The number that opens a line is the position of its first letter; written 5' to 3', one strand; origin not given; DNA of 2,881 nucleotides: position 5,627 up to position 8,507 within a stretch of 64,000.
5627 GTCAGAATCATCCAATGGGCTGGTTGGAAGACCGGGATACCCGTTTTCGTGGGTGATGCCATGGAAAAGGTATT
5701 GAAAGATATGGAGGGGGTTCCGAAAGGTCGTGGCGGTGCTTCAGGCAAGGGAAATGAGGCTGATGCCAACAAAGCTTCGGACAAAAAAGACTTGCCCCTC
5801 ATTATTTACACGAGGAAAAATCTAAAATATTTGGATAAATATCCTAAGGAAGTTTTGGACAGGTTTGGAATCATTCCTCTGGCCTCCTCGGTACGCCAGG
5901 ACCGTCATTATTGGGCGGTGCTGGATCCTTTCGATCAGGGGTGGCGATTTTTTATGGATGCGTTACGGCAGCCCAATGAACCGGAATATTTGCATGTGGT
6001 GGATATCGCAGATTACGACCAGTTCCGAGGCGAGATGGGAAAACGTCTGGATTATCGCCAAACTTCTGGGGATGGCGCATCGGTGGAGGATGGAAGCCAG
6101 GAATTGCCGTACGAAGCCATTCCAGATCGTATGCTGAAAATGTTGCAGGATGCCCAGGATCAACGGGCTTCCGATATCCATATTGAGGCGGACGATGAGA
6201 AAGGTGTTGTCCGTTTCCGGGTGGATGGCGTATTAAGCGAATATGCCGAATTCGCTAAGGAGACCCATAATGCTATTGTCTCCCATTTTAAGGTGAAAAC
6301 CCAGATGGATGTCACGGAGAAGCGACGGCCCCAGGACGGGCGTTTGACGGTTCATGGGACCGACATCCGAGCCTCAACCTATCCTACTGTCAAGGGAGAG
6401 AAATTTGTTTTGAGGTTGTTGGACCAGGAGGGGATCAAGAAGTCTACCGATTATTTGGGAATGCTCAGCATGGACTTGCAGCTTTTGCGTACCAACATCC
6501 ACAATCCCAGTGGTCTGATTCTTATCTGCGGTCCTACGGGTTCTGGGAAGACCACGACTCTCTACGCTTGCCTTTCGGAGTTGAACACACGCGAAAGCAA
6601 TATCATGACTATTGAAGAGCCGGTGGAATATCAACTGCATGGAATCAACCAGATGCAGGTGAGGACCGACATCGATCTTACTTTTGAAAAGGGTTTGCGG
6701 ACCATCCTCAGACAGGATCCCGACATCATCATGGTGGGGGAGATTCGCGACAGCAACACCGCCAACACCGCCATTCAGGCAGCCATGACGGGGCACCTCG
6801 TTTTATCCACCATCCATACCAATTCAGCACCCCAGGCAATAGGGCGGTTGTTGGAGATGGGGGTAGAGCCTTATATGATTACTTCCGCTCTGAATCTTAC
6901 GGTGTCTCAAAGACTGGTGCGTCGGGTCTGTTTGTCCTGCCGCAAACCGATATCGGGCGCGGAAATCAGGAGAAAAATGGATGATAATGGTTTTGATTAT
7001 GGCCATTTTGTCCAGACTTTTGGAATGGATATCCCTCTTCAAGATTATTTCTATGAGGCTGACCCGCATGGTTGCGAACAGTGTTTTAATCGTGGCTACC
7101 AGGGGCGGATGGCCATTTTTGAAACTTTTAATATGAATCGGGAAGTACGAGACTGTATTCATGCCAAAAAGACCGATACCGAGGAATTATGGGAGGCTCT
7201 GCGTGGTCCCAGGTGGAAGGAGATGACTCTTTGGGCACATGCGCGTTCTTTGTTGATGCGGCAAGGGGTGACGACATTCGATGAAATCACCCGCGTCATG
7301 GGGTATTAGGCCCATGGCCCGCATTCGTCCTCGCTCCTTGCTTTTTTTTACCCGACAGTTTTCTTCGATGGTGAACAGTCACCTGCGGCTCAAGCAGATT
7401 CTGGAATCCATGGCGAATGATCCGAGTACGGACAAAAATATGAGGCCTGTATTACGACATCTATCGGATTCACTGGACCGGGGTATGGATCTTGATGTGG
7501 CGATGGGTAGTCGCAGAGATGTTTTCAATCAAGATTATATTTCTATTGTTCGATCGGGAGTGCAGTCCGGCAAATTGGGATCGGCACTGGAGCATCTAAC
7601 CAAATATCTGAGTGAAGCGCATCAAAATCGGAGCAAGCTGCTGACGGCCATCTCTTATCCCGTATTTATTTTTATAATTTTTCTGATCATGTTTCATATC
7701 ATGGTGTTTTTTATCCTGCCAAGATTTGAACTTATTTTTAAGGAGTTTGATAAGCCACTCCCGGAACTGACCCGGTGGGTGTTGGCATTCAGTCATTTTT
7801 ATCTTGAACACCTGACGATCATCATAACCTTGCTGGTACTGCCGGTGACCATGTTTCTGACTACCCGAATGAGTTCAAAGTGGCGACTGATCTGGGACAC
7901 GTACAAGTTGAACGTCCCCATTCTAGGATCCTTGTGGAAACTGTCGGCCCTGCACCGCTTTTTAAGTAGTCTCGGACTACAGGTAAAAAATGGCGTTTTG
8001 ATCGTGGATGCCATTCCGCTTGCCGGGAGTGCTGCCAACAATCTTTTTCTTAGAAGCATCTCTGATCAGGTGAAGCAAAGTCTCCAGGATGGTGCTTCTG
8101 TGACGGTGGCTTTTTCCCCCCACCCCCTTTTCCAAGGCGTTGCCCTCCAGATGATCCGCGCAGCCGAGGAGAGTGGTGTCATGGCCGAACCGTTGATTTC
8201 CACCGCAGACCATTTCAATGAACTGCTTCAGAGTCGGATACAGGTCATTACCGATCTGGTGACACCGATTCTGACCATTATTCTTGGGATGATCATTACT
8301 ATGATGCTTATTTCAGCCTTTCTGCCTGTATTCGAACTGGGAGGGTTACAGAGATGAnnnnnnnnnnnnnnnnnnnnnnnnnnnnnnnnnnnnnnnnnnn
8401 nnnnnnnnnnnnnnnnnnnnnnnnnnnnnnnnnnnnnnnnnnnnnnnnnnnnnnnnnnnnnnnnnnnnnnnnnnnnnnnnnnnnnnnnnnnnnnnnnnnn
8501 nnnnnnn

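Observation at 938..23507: Sixteen-gene gap-free array welding a divergent T2SS / type IV filament machine to a cyclase sensor and a protease-MoxR-FGE module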

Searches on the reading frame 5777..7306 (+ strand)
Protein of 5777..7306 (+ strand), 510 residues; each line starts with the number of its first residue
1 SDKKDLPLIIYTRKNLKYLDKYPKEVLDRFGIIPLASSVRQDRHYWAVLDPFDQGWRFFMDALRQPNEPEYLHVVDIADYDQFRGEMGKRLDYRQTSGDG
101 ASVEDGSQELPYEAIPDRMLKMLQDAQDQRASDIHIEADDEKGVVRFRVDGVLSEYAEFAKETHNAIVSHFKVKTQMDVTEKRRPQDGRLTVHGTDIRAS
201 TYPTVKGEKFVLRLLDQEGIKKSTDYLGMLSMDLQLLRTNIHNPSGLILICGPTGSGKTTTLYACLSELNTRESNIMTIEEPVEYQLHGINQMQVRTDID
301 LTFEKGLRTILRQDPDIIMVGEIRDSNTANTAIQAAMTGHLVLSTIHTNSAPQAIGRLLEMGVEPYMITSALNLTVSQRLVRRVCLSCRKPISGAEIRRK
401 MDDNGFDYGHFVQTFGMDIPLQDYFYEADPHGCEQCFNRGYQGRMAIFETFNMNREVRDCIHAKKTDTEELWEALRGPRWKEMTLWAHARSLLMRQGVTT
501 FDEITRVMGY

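Call 73: search_solved_structures(query=window:5777-7306:+, max_evalue=1e-20)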
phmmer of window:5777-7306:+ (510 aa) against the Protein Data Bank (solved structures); distinct sequences matched with E-value up to 1e-20: 22.
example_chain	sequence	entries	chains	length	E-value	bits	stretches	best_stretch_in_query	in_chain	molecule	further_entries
5zfr_A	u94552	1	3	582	1.8e-90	307.2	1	96-507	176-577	Type IV pilus biogenesis ATPase PilB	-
6olj_C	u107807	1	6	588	7.4e-90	305.2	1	101-507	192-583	Type IV pilus biogenesis ATPase PilB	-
5tsg_B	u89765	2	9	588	8.3e-90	305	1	101-507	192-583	Type IV pilus biogenesis ATPase PilB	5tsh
3jc8_Ba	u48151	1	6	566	8.5e-89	301.7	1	120-476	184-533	Type IV-A pilus assembly ATPase PilB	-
4pht_A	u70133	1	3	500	6.3e-88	298.8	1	120-507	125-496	General secretory pathway protein E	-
1p9r_A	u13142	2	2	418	3.6e-87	296.3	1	121-504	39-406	General secretion pathway protein E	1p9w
4kss_A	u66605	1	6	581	4.1e-87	296.1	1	121-507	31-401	Type II secretion system protein E, hemolysin-coregulated protein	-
4ksr_A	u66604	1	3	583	4.1e-87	296.1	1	121-507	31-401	Type II secretion system protein E, Hemolysin-coregulated protein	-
5oiu_A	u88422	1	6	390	6.1e-81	275.7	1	120-504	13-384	Type IV pilus assembly protein PilF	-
5it5_F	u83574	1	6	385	9.7e-81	275.1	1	121-504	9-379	ATP binding motif-containing protein PilF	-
6ejf_A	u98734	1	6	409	1.2e-80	274.7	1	121-504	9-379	Type IV pilus assembly protein PilF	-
6f8l_G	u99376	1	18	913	5.2e-80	272.7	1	114-504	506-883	Type IV pilus assembly protein PilF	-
5fl3_A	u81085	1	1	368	6.2e-33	117.4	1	119-361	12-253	PILI RETRACTION PROTEIN PILT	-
8dze_A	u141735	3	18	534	2.2e-31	112.3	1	110-483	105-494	BfpD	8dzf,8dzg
5zfq_A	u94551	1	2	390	3.2e-31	111.8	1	238-366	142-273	Twitching motility pilus retraction protein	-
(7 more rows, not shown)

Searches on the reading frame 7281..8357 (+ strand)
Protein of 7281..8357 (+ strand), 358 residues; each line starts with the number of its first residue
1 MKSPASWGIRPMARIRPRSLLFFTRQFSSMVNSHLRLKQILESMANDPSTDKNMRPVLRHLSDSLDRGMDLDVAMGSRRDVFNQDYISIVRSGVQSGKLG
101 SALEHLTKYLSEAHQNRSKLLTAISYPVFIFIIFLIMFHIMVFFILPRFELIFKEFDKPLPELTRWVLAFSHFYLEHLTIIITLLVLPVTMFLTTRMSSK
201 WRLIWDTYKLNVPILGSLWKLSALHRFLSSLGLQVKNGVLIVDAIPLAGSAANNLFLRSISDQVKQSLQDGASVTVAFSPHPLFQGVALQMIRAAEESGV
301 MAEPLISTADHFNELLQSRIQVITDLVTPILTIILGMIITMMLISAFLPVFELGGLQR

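Call 3: search_protein_families(library=pfam, proteins=[window:7281-8357:+], max_evalue=0.01)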
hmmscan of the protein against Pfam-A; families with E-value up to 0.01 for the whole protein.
window:7281-8357:+ (358 aa): 1 family
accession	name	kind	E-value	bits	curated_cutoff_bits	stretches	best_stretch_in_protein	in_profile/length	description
PF00482.28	T2SSF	-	3.2e-41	140.6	25.2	2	23-147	1-125/125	Type II secretion system (T2SS), protein F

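Call 11: search_protein_families(library=ncbifam, proteins=[window:7314-8357:+], max_evalue=0.01)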
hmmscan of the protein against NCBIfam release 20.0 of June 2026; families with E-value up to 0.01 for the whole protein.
window:7314-8357:+ (347 aa): 6 families
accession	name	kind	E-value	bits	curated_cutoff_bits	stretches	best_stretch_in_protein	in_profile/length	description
TIGR02120.1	GspF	equivalog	7.6e-63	213.1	424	1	3-342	59-397/401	type II secretion system inner membrane protein GspF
NF007861.0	PRK10573.1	equivalog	3.3e-58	197.6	401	1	7-343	59-395/401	protein transport protein HofC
NF052607.1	T4PiliAsmPilCThrm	equivalog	6.3e-54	183.6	700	1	9-342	68-400/406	type IV pilus assembly protein PilC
NF052606.1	T4PiliAsmPilCMyx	equivalog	4.6e-51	174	700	1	6-343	79-415/419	type IV pilus assembly protein PilC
NF047826.1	T3SSXpsF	equivalog_domain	7e-46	156.8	650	1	8-343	67-401/405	type II secretion system protein XpsF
NF041012.2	T4P_ComGB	equivalog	1.3e-40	139.7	240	2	71-341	60-329/332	competence type IV pilus assembly protein ComGB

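Call 76: find_related_loci(query=A9, collection=genome_contigs, flank=10000)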
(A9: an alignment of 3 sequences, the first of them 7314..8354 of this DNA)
Query A9 (347 aa) in genome_contigs; peptide patterns used: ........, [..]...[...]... (x = any residue, [..] = any of these).
457 stretches matched a pattern; 4 encode a relative of the query (tblastn E <= 1e-3); 4 distinct loci.
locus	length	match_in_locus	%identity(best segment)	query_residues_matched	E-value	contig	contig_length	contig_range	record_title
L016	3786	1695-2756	37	1-347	6e-73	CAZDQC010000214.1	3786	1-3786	MAG TPA_asm: uncultured Rhodospirillaceae bacterium isolate SRP077602_co9_671 genome assembly, contig: NODE_43786_length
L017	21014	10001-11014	36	1-339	2e-77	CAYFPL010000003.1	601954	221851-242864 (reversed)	MAG TPA_asm: uncultured Rhodospirillaceae bacterium isolate ERP019367_co1_99 genome assembly, contig: NODE_14_length_601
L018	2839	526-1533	29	7-342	2e-45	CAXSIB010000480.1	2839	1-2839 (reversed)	MAG: uncultured Actinomycetales bacterium isolate private_VT22_metawrap_bin.3 genome assembly, contig: private_VT22_meta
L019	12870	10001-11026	25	4-342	2e-37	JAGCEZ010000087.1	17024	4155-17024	MAG: Fibrobacterales bacterium isolate RGIG9731 Yak_Omasum-3__c1025544, whole genome shotgun sequence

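Call 79: search_protein_families(library=pfam, proteins=[L017:540-1376:+, L017:1544-3511:+, L017:3961-4722:+, L017:4784-5431:+, L017:5564-7117:+, L017:7143-10001:+, L017:12109-13239:-, L017:13549-14580:+, L017:14577-15263:+, L017:15360-16448:+], max_evalue=0.01)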
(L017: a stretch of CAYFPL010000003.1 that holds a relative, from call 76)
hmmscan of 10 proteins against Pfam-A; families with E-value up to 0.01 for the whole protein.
L017:540-1376:+ (278 aa): 3 families
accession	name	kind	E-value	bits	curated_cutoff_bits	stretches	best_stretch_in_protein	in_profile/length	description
PF13672.11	PP2C_2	-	1.7e-13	51.1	24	1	22-234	9-181/209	Protein phosphatase 2C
PF00481.26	PP2C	-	1.7e-07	31.6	20.3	0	125-187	94-151/255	Protein phosphatase 2C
PF07228.17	SpoIIE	-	1.2e-06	29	25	1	206-276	111-191/192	Stage II sporulation protein E (SpoIIE)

L017:1544-3511:+ (655 aa): 2 families
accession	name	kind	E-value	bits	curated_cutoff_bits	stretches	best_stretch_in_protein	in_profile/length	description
PF00263.26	Secretin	-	6.3e-35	120.7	27.5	1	442-604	1-169/169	Bacterial type II and III secretion system protein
PF03958.22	Secretin_N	-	2.1e-19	69.9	28.2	1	233-355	1-68/69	Bacterial type II/III secretion system short domain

L017:3961-4722:+ (253 aa): 2 families
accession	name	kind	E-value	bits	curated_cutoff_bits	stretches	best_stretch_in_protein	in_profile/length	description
PF21347.3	DUF3108_like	-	1.8e-06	28.4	27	1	168-231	121-185/199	DUF3108-like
PF11306.15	DUF3108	-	0.0002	21.7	26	1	155-235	123-202/209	Protein of unknown function (DUF3108)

L017:4784-5431:+ (215 aa): 1 family
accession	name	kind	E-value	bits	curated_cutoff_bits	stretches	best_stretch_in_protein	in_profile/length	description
PF07963.17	N_methyl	-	8.3e-10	38.3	21.2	1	27-51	2-26/27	Prokaryotic N-terminal methylation motif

L017:5564-7117:+ (517 aa): 3 families
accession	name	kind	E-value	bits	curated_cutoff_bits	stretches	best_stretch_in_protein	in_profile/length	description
PF03781.23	FGE-sulfatase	-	1.6e-52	179.1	23.3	1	294-514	4-254/255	Sulfatase-modifying factor enzyme 1-like domain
PF00069.31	Pkinase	-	1.9e-33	116.5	31.7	1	11-265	5-257/263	Protein kinase domain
PF07714.23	PK_Tyr_Ser-Thr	-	9.6e-22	78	23.1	1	11-261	5-251/258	Protein tyrosine and serine/threonine kinase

L017:7143-10001:+ (952 aa): 7 families
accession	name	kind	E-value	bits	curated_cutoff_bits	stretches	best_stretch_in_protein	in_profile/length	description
PF00437.27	T2SSE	-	2.3e-120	402.1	24.9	1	557-946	10-370/370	Type II/IV secretion system protein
PF00498.31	FHA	-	7.9e-18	65.1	20.7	1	36-101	2-67/67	FHA domain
PF16697.10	Yop-YscD_cpl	-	1.4e-09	38.5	33.2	1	36-107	20-90/94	Inner membrane component of T3SS, cytoplasmic domain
PF13481.12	AAA_25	-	0.00072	19.7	27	1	669-708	13-52/195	AAA domain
PF05157.20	MshEN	-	0.0018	18.7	23.1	1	448-524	12-87/90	MshEN domain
PF00005.33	ABC_tran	-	0.0063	17.6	25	0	691-749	13-67/137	ABC transporter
PF00448.28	SRP54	-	0.007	16.5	22.7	0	691-741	3-52/196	SRP54-type protein, GTPase domain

L017:12109-13239:- (376 aa): 2 families
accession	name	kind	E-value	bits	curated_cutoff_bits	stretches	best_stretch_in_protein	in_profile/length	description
PF08238.18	Sel1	-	1.3e-19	70.3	30.7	2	71-103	3-35/36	Sel1 repeat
PF05036.18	SPOR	-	7.2e-09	36.3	21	1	286-347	4-64/76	SPOR domain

L017:13549-14580:+ (343 aa): 3 families
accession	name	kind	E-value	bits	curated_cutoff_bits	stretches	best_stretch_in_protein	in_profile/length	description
PF01408.29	GFO_IDH_MocA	-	3.8e-19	70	24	1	6-122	1-118/120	Oxidoreductase family, NAD-binding Rossmann fold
PF22725.1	GFO_IDH_MocA_C3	-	2.5e-16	60.2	27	1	132-240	1-108/124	GFO/IDH/MocA C-terminal domain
PF02894.22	GFO_IDH_MocA_C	-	6.7e-12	46.1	22.9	1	136-342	1-218/218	Oxidoreductase family, C-terminal alpha/beta domain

L017:14577-15263:+ (228 aa): 6 families
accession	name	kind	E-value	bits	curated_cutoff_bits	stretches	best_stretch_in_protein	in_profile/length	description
PF07729.17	FCD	-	6.3e-24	85.2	24.3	1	86-208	1-122/125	FCD domain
PF00392.27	GntR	-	9.9e-14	51.2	27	1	18-76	5-64/64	Bacterial regulatory proteins, gntR family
PF01978.25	TrmB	-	0.00089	19.5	25.6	1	38-81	24-67/68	Sugar-specific transcriptional regulator TrmB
PF13545.12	HTH_Crp_2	-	0.0013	19.1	27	1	38-76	24-61/70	Crp-like helix-turn-helix domain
PF13412.12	HTH_24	-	0.0046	16.9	21.9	0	40-67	21-48/48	Winged helix-turn-helix DNA-binding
PF02002.24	TFIIE_alpha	-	0.0073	16.6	22.9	0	38-68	29-59/105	TFIIE alpha subunit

L017:15360-16448:+ (362 aa): 1 family
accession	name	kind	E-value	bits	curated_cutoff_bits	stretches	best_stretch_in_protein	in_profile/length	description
PF00180.25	Iso_dh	-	1.6e-81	274.7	27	1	6-333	2-324/348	Isocitrate/isopropylmalate dehydrogenase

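Call 81: find_related_loci(query=A9, collection=metagenome_contigs, flank=10000)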
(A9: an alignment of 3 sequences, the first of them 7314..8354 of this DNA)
Query A9 (347 aa) in metagenome_contigs; peptide patterns used: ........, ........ (x = any residue, [..] = any of these).
257 stretches matched a pattern; 19 encode a relative of the query (tblastn E <= 1e-3); 19 distinct loci.
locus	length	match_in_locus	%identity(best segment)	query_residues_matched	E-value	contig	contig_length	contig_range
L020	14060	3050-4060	29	7-344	4e-49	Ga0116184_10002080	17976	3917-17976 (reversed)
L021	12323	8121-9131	28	7-344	2e-47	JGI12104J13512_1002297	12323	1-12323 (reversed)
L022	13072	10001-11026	27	2-343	4e-45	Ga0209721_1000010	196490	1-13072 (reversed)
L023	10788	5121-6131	28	7-344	4e-44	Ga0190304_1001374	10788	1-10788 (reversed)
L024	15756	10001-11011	26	7-344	3e-44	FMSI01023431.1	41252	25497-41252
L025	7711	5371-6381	28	7-344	3e-44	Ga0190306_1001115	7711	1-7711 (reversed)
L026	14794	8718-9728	28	7-344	6e-43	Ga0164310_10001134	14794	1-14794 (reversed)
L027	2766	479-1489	28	7-344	1e-42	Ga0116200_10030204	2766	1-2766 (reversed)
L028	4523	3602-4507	28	2-303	3e-36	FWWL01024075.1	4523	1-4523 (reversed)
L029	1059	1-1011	24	7-339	3e-37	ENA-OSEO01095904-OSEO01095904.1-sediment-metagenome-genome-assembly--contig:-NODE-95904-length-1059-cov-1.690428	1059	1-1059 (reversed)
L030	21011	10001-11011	29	7-344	5e-49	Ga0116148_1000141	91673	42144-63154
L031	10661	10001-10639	30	7-220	2e-31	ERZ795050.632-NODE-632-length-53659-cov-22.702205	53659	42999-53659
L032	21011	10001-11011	28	7-344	3e-46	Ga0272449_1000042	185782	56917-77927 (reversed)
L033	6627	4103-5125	22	2-342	5e-30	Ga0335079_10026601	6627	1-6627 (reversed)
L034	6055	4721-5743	22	2-342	5e-30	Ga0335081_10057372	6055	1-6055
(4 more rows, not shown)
